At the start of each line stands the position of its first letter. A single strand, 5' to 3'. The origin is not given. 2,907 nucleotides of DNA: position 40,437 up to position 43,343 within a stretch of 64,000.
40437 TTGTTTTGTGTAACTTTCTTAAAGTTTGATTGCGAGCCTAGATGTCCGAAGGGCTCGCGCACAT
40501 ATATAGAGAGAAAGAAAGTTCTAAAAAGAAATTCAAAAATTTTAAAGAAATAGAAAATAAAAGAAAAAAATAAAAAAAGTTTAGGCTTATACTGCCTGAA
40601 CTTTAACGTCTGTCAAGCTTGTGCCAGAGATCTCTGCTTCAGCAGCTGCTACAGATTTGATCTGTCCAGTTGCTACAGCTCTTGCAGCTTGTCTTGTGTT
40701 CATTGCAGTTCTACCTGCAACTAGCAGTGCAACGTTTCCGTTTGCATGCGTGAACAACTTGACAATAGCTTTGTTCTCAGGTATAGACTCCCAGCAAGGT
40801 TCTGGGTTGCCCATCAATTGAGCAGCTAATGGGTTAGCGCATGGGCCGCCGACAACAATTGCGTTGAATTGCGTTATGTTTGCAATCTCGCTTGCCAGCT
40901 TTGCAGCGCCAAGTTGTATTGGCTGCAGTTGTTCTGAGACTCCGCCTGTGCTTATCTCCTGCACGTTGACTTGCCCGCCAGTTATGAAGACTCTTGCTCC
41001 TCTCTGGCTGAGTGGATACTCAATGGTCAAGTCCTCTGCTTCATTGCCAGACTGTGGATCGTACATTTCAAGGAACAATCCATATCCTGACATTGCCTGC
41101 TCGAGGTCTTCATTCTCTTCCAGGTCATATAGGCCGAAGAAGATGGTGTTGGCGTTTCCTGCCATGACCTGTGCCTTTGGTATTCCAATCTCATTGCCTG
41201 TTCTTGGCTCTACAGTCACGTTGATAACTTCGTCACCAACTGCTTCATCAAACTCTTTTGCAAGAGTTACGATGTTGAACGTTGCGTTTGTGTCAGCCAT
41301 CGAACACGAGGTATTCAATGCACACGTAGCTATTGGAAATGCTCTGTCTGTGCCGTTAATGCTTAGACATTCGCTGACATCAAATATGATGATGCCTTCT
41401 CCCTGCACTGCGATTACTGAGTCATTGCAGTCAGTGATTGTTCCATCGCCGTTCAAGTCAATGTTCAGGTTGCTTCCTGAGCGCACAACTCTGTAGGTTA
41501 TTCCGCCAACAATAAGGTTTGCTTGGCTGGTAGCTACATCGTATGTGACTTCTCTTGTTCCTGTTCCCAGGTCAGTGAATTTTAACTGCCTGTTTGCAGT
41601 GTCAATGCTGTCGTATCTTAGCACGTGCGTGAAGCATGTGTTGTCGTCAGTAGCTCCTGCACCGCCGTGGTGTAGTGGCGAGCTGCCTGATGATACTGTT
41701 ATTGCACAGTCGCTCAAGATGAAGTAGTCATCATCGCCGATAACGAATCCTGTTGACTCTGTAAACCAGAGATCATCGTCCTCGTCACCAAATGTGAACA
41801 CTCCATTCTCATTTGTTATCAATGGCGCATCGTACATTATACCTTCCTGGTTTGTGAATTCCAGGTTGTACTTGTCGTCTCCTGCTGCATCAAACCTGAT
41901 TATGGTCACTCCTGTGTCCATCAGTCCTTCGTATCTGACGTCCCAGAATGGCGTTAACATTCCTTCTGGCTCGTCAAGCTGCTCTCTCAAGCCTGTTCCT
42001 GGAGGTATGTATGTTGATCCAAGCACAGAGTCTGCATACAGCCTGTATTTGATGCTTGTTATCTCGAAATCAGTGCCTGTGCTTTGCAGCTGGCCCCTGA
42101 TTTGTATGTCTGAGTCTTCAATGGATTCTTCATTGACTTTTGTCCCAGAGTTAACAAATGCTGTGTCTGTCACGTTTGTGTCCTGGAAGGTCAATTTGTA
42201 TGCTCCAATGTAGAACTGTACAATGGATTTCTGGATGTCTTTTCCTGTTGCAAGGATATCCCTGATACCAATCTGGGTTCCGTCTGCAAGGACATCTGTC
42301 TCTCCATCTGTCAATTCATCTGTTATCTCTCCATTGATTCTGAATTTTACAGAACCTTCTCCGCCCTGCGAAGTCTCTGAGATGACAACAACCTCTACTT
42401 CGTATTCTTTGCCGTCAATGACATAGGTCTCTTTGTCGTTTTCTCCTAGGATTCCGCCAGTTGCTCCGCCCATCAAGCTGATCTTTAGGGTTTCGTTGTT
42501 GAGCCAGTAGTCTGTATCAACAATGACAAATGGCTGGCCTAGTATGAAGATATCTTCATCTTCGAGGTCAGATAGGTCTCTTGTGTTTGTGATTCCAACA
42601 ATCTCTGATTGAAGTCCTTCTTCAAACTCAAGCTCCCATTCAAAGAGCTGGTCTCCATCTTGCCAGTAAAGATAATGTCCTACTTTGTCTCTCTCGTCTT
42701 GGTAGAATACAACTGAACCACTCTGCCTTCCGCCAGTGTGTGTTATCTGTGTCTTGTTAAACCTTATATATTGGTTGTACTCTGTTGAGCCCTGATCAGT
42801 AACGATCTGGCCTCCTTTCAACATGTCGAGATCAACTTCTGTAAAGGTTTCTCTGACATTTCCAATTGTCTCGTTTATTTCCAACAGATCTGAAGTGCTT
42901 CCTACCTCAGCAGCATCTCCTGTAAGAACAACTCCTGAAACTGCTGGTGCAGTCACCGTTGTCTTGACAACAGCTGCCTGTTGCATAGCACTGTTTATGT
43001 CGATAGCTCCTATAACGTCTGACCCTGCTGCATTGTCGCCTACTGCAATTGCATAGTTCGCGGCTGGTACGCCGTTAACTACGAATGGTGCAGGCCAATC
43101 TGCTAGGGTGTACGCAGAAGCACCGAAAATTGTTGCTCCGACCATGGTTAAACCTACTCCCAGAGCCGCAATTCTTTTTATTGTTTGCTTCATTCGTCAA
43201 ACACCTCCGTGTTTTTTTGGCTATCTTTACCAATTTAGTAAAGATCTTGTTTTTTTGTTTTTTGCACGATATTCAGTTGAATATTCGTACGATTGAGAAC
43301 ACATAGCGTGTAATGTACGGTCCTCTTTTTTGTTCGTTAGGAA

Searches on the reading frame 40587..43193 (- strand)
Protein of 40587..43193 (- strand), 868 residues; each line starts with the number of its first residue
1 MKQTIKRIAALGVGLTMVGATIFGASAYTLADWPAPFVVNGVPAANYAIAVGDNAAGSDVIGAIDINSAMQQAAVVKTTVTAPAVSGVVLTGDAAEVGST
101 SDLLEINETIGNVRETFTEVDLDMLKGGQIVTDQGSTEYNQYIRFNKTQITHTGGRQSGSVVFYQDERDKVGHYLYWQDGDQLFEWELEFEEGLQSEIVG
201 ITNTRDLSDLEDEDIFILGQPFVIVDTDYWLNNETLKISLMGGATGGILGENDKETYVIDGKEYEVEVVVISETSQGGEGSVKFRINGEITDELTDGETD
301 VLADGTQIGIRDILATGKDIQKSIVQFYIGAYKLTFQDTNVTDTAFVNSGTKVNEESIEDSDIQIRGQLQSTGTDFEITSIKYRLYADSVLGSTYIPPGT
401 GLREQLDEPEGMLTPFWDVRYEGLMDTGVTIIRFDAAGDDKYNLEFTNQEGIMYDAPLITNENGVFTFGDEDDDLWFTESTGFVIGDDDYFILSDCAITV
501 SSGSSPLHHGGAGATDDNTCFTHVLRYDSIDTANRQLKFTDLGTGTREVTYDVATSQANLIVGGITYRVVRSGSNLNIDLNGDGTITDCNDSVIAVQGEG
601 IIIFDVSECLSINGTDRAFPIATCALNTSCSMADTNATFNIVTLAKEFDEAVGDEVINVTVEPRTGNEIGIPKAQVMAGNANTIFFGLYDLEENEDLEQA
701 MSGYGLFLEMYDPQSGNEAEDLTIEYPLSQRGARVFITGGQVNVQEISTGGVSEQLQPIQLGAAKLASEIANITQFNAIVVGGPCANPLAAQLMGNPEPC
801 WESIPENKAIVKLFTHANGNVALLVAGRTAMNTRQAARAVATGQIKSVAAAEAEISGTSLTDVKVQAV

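Call 24: search_protein_families(library=pfam, proteins=[window:40587-43193:-], max_evalue=0.001)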
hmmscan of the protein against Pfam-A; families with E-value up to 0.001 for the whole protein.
window:40587-43193:- (868 aa): 1 family
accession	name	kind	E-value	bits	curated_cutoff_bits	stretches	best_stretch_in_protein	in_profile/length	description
PF05124.17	S_layer_C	-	2.1e-13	50.7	23.9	1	31-840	3-173/177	S-layer like family, outer domain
